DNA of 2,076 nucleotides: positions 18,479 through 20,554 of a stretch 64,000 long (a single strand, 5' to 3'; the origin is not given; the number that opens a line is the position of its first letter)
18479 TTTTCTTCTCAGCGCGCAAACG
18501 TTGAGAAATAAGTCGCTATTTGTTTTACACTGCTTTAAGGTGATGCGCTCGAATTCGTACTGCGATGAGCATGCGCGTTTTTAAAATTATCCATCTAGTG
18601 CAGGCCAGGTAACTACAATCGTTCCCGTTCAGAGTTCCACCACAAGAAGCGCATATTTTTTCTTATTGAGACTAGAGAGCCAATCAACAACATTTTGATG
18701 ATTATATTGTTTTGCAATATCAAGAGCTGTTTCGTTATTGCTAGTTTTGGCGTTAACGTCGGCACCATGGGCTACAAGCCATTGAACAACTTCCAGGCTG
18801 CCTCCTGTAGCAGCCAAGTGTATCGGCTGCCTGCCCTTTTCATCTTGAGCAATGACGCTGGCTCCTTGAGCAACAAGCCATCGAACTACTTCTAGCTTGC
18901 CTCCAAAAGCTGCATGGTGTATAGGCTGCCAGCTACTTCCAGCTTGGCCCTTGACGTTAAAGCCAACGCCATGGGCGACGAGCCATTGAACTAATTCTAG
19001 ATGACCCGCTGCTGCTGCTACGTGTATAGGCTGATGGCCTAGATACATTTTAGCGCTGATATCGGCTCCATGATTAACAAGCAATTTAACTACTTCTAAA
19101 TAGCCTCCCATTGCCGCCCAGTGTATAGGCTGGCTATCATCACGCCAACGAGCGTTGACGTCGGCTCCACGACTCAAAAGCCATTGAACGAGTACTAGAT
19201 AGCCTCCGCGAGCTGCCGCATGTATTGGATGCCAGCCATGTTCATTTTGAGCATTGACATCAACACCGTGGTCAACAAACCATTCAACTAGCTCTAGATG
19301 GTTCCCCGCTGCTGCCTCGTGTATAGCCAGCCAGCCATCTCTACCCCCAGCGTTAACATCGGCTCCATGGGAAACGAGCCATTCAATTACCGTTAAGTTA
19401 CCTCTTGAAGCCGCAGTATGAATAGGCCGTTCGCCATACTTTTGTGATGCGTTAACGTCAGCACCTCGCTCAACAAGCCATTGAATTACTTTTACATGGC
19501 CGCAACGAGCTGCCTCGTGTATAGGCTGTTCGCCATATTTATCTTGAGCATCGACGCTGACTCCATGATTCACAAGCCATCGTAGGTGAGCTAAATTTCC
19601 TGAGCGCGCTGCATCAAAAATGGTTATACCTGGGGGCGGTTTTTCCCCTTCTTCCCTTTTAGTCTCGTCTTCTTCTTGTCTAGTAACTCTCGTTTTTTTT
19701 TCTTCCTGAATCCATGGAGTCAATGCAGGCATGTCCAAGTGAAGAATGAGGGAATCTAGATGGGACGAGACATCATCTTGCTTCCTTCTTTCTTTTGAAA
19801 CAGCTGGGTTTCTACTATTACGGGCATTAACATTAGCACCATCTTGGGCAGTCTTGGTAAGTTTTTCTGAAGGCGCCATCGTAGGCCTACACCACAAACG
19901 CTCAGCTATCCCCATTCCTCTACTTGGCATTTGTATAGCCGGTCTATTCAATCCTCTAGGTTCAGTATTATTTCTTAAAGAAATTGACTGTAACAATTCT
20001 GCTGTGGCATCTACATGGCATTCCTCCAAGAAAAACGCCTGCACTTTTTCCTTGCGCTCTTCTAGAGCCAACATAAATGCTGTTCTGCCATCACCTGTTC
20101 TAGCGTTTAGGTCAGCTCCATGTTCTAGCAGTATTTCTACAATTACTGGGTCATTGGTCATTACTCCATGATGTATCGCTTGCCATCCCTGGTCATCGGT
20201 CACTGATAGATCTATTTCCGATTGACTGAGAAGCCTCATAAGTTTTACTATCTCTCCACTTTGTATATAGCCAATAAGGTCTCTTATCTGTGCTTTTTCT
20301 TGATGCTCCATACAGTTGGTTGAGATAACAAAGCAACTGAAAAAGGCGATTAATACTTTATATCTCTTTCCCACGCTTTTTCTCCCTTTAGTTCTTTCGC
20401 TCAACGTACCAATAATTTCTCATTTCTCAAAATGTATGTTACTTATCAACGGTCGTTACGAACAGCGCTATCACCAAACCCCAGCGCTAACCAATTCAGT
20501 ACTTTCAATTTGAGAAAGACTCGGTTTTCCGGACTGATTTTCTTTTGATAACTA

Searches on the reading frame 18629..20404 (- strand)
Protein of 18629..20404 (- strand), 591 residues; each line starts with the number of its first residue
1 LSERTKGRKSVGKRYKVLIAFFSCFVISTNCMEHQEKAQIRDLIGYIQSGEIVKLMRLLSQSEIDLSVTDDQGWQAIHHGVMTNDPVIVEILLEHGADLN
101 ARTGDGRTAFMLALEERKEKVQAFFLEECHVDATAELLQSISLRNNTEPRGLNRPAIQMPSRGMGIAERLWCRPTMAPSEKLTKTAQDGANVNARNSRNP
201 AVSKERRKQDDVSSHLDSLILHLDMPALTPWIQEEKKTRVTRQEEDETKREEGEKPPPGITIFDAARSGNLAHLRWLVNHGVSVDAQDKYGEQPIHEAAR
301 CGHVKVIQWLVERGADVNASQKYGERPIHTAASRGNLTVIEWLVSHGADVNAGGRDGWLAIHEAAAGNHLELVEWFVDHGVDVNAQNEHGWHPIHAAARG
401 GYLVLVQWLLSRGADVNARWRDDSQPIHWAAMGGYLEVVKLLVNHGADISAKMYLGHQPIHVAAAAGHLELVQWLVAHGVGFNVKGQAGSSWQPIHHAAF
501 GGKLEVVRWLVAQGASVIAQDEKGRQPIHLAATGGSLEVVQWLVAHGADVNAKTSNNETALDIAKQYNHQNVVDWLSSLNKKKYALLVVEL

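Call 25: search_protein_families(library=ncbifam, proteins=[window:18629-20404:-], max_evalue=1e-10)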
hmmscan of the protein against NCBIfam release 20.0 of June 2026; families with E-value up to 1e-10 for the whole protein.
window:18629-20404:- (591 aa): 8 families
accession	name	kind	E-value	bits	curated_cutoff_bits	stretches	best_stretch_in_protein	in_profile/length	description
NF043029.1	T4SS_AnkY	equivalog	1.1e-41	143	600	0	265-340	465-540/543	Dot/Icm T4SS effector AnkY/LegA9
NF041931.2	MzaA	equivalog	1.7e-39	136.2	800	1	502-581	13-92/726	MZA anti-phage system associated sigma-70 family RNA polymerase sigma factor MzaA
NF043023.1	T4SS_AnkH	equivalog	9.9e-34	116.8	600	0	268-357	9-98/467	Dot/Icm T4SS effector AnkH/LegA3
NF043028.1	T4SS_AnkX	equivalog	2.5e-20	72.3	1400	0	370-571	561-776/938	Dot/Icm T4SS effector AnkN/AnkX/LegA8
TIGR00870.1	trp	subfamily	2.5e-19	68.8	498.75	0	523-556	130-163/747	transient-receptor-potential calcium channel protein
NF043022.1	T4SS_AnkG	equivalog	2.2e-18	66.3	500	0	428-573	301-452/455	Dot/Icm T4SS effector AnkG/AnkZ/LegA7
NF043019.1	T4SS_AnkC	equivalog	1.1e-17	64.1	450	0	339-476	68-221/459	Dot/Icm T4SS effector AnkC/LegA12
NF043021.1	T4SS_AnkF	equivalog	2.9e-12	45.7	1000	0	496-563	590-659/917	Dot/Icm T4SS effector AnkF/LegA14/Ceg31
